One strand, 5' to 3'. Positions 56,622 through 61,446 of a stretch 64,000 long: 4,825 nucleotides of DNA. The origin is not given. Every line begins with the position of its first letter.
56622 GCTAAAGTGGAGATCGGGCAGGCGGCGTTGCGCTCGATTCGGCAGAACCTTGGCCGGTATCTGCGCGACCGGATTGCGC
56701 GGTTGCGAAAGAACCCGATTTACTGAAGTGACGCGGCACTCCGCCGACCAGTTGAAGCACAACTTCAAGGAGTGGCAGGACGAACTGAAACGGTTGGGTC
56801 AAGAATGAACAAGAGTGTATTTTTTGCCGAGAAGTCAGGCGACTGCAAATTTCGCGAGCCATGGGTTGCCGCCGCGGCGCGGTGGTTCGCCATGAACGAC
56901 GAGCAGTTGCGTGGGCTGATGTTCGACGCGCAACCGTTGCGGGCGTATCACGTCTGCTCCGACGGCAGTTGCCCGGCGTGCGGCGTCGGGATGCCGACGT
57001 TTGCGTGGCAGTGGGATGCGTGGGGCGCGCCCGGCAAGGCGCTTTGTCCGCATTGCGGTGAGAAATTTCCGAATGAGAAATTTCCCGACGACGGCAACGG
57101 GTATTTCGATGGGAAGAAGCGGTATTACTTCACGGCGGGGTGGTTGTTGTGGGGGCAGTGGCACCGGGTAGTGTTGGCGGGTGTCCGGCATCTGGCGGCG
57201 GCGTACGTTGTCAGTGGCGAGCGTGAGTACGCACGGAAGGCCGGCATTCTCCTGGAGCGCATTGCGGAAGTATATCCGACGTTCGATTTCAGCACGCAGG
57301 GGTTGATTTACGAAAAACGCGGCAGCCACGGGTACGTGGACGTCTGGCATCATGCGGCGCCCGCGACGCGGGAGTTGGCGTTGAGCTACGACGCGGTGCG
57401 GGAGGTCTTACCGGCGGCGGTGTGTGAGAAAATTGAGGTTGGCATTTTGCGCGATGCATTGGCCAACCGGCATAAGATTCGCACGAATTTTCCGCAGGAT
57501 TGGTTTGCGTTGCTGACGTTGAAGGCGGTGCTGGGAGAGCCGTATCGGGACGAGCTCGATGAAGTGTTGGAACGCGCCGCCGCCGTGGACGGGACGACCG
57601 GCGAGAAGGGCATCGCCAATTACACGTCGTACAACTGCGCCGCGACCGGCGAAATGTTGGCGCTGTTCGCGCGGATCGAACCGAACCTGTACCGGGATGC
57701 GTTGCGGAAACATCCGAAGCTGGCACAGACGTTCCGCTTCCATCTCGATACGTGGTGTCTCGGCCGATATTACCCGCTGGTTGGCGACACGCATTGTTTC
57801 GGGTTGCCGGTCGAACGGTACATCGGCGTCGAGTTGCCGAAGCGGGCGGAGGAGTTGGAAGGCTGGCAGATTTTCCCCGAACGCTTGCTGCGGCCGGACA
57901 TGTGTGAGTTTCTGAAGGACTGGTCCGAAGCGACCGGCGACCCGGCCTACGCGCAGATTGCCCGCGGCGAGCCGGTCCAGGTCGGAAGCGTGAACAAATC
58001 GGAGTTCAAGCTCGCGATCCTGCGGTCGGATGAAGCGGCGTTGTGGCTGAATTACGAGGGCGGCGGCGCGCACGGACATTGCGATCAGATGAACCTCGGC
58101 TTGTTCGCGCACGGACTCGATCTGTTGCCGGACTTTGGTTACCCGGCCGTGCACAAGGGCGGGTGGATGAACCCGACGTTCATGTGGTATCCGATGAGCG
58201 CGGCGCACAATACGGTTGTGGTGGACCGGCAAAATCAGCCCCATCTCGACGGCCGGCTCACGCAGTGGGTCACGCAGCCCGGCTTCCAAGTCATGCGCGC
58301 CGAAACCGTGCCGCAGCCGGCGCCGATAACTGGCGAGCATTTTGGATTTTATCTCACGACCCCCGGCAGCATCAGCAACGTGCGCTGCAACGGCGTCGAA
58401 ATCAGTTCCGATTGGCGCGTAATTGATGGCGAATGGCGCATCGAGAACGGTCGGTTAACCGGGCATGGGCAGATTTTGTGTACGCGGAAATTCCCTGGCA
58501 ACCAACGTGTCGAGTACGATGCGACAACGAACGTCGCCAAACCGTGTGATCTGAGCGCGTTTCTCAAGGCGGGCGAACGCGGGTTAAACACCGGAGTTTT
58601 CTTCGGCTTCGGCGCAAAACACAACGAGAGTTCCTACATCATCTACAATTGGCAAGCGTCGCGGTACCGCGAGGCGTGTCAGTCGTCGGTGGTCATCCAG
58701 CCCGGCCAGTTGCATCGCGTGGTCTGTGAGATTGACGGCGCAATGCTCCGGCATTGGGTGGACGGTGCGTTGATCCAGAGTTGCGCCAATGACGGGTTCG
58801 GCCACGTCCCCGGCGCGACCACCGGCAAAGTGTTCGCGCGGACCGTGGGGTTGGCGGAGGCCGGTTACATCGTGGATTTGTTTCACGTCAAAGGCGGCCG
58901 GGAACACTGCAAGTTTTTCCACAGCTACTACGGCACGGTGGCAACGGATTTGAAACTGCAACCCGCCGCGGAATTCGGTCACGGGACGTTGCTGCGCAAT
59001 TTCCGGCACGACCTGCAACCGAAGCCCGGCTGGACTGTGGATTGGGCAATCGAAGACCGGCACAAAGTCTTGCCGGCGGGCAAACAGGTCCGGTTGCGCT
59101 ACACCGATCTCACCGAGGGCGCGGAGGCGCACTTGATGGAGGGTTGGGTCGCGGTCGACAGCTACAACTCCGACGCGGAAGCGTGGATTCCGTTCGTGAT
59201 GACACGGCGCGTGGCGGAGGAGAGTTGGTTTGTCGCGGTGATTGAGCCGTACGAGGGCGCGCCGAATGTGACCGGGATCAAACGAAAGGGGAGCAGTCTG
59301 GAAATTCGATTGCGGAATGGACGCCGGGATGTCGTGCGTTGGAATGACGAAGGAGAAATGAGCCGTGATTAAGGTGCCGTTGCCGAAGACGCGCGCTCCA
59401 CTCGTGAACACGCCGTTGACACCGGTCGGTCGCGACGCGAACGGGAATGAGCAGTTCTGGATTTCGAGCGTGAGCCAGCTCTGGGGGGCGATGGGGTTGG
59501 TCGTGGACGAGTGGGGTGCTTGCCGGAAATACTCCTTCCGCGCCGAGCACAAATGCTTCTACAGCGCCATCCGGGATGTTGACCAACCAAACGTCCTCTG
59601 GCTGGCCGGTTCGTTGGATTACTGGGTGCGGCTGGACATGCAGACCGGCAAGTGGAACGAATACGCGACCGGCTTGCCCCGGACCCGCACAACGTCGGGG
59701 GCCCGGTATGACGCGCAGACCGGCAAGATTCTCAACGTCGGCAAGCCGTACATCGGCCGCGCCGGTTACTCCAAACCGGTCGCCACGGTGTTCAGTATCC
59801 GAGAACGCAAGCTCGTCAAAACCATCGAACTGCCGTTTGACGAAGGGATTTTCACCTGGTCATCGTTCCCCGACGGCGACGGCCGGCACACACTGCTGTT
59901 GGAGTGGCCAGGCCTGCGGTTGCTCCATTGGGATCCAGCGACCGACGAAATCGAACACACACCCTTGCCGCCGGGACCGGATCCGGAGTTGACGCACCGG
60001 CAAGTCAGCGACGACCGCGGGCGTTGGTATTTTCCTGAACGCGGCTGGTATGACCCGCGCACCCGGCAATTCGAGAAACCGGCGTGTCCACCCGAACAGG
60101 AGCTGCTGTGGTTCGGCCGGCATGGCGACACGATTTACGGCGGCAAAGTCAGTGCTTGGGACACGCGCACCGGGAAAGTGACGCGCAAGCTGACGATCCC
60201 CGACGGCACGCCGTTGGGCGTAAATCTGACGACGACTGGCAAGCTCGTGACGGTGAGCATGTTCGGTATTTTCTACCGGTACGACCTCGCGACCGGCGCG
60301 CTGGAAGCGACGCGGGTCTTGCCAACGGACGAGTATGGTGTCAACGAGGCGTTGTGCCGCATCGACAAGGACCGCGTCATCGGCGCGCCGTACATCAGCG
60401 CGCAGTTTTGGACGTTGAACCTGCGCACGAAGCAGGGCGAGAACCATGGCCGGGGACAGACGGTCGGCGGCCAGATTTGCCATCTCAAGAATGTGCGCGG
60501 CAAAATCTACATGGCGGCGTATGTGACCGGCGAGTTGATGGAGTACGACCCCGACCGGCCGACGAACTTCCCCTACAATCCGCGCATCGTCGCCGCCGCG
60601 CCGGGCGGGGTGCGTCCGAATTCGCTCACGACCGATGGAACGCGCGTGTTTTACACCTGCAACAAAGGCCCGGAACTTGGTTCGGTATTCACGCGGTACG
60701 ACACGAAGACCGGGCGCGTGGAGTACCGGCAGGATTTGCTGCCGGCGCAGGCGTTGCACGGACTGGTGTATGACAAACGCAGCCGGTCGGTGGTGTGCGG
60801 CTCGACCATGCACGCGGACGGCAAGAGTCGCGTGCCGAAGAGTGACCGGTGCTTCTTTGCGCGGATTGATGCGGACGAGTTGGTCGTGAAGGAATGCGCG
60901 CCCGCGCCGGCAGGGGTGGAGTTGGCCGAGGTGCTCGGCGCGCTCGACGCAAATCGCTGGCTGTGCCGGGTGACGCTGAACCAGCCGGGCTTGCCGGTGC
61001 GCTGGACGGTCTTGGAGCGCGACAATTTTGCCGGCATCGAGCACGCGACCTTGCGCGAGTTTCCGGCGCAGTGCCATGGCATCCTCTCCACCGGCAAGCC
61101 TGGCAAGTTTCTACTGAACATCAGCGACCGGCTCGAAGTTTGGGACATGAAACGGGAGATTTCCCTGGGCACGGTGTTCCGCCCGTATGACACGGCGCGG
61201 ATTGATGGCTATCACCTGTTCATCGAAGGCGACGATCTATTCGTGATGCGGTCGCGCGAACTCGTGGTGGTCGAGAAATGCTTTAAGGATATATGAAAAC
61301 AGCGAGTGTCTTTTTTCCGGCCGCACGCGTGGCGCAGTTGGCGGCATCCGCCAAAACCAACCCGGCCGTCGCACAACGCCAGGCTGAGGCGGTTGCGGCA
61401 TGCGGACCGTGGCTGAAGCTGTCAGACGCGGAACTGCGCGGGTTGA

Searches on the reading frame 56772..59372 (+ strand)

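Call 15: search_protein_families(library=pfam, proteins=[window:56772-59372:+])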
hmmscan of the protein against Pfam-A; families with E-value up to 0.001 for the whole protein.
window:56772-59372:+ (866 aa): 1 family
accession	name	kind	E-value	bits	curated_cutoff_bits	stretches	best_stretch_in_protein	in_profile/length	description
PF07940.18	Hepar_II_III_C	-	1.8e-09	37.9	24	1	430-526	35-124/237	Heparinase II/III-like, C-terminal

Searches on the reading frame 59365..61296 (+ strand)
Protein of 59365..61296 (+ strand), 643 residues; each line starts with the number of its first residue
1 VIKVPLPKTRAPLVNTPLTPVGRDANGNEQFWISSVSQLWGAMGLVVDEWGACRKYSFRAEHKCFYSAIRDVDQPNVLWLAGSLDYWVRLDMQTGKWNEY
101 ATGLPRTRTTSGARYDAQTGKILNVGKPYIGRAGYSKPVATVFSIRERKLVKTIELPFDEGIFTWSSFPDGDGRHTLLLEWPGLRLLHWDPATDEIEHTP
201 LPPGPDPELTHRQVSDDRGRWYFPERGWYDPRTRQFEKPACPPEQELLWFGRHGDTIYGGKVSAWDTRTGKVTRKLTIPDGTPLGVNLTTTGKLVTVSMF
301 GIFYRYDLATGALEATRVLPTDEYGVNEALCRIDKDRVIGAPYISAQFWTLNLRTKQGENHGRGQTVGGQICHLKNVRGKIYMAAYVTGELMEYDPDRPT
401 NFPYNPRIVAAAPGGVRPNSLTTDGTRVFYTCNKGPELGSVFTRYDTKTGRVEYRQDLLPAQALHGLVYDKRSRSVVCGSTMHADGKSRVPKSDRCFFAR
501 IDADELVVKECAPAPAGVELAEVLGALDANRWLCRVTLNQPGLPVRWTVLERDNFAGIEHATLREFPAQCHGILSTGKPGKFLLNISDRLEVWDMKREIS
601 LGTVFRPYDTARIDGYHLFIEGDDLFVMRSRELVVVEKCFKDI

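Call 15: search_protein_families(library=pfam, proteins=[window:59365-61296:+])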
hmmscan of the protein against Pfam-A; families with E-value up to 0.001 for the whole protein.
window:59365-61296:+ (643 aa): 1 family
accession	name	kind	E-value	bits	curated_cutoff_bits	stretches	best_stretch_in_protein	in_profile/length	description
PF17390.7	Bac_rhamnosid_C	-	0.00065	19.9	22.1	0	242-293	17-68/78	Bacterial alpha-L-rhamnosidase C-terminal domain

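Call 42: search_protein_families(library=ncbifam, proteins=[window:59365-61296:+], max_evalue=0.00001)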
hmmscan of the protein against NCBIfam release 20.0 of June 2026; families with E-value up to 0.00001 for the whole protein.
window:59365-61296:+ (643 aa): 0 families

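Call 43: find_encoding_contigs(protein=window:59365-61296:+, flank=10000, max_places=2)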
Protein window:59365-61296:+ (643 aa): no gene with exactly this product is on record in the collection.
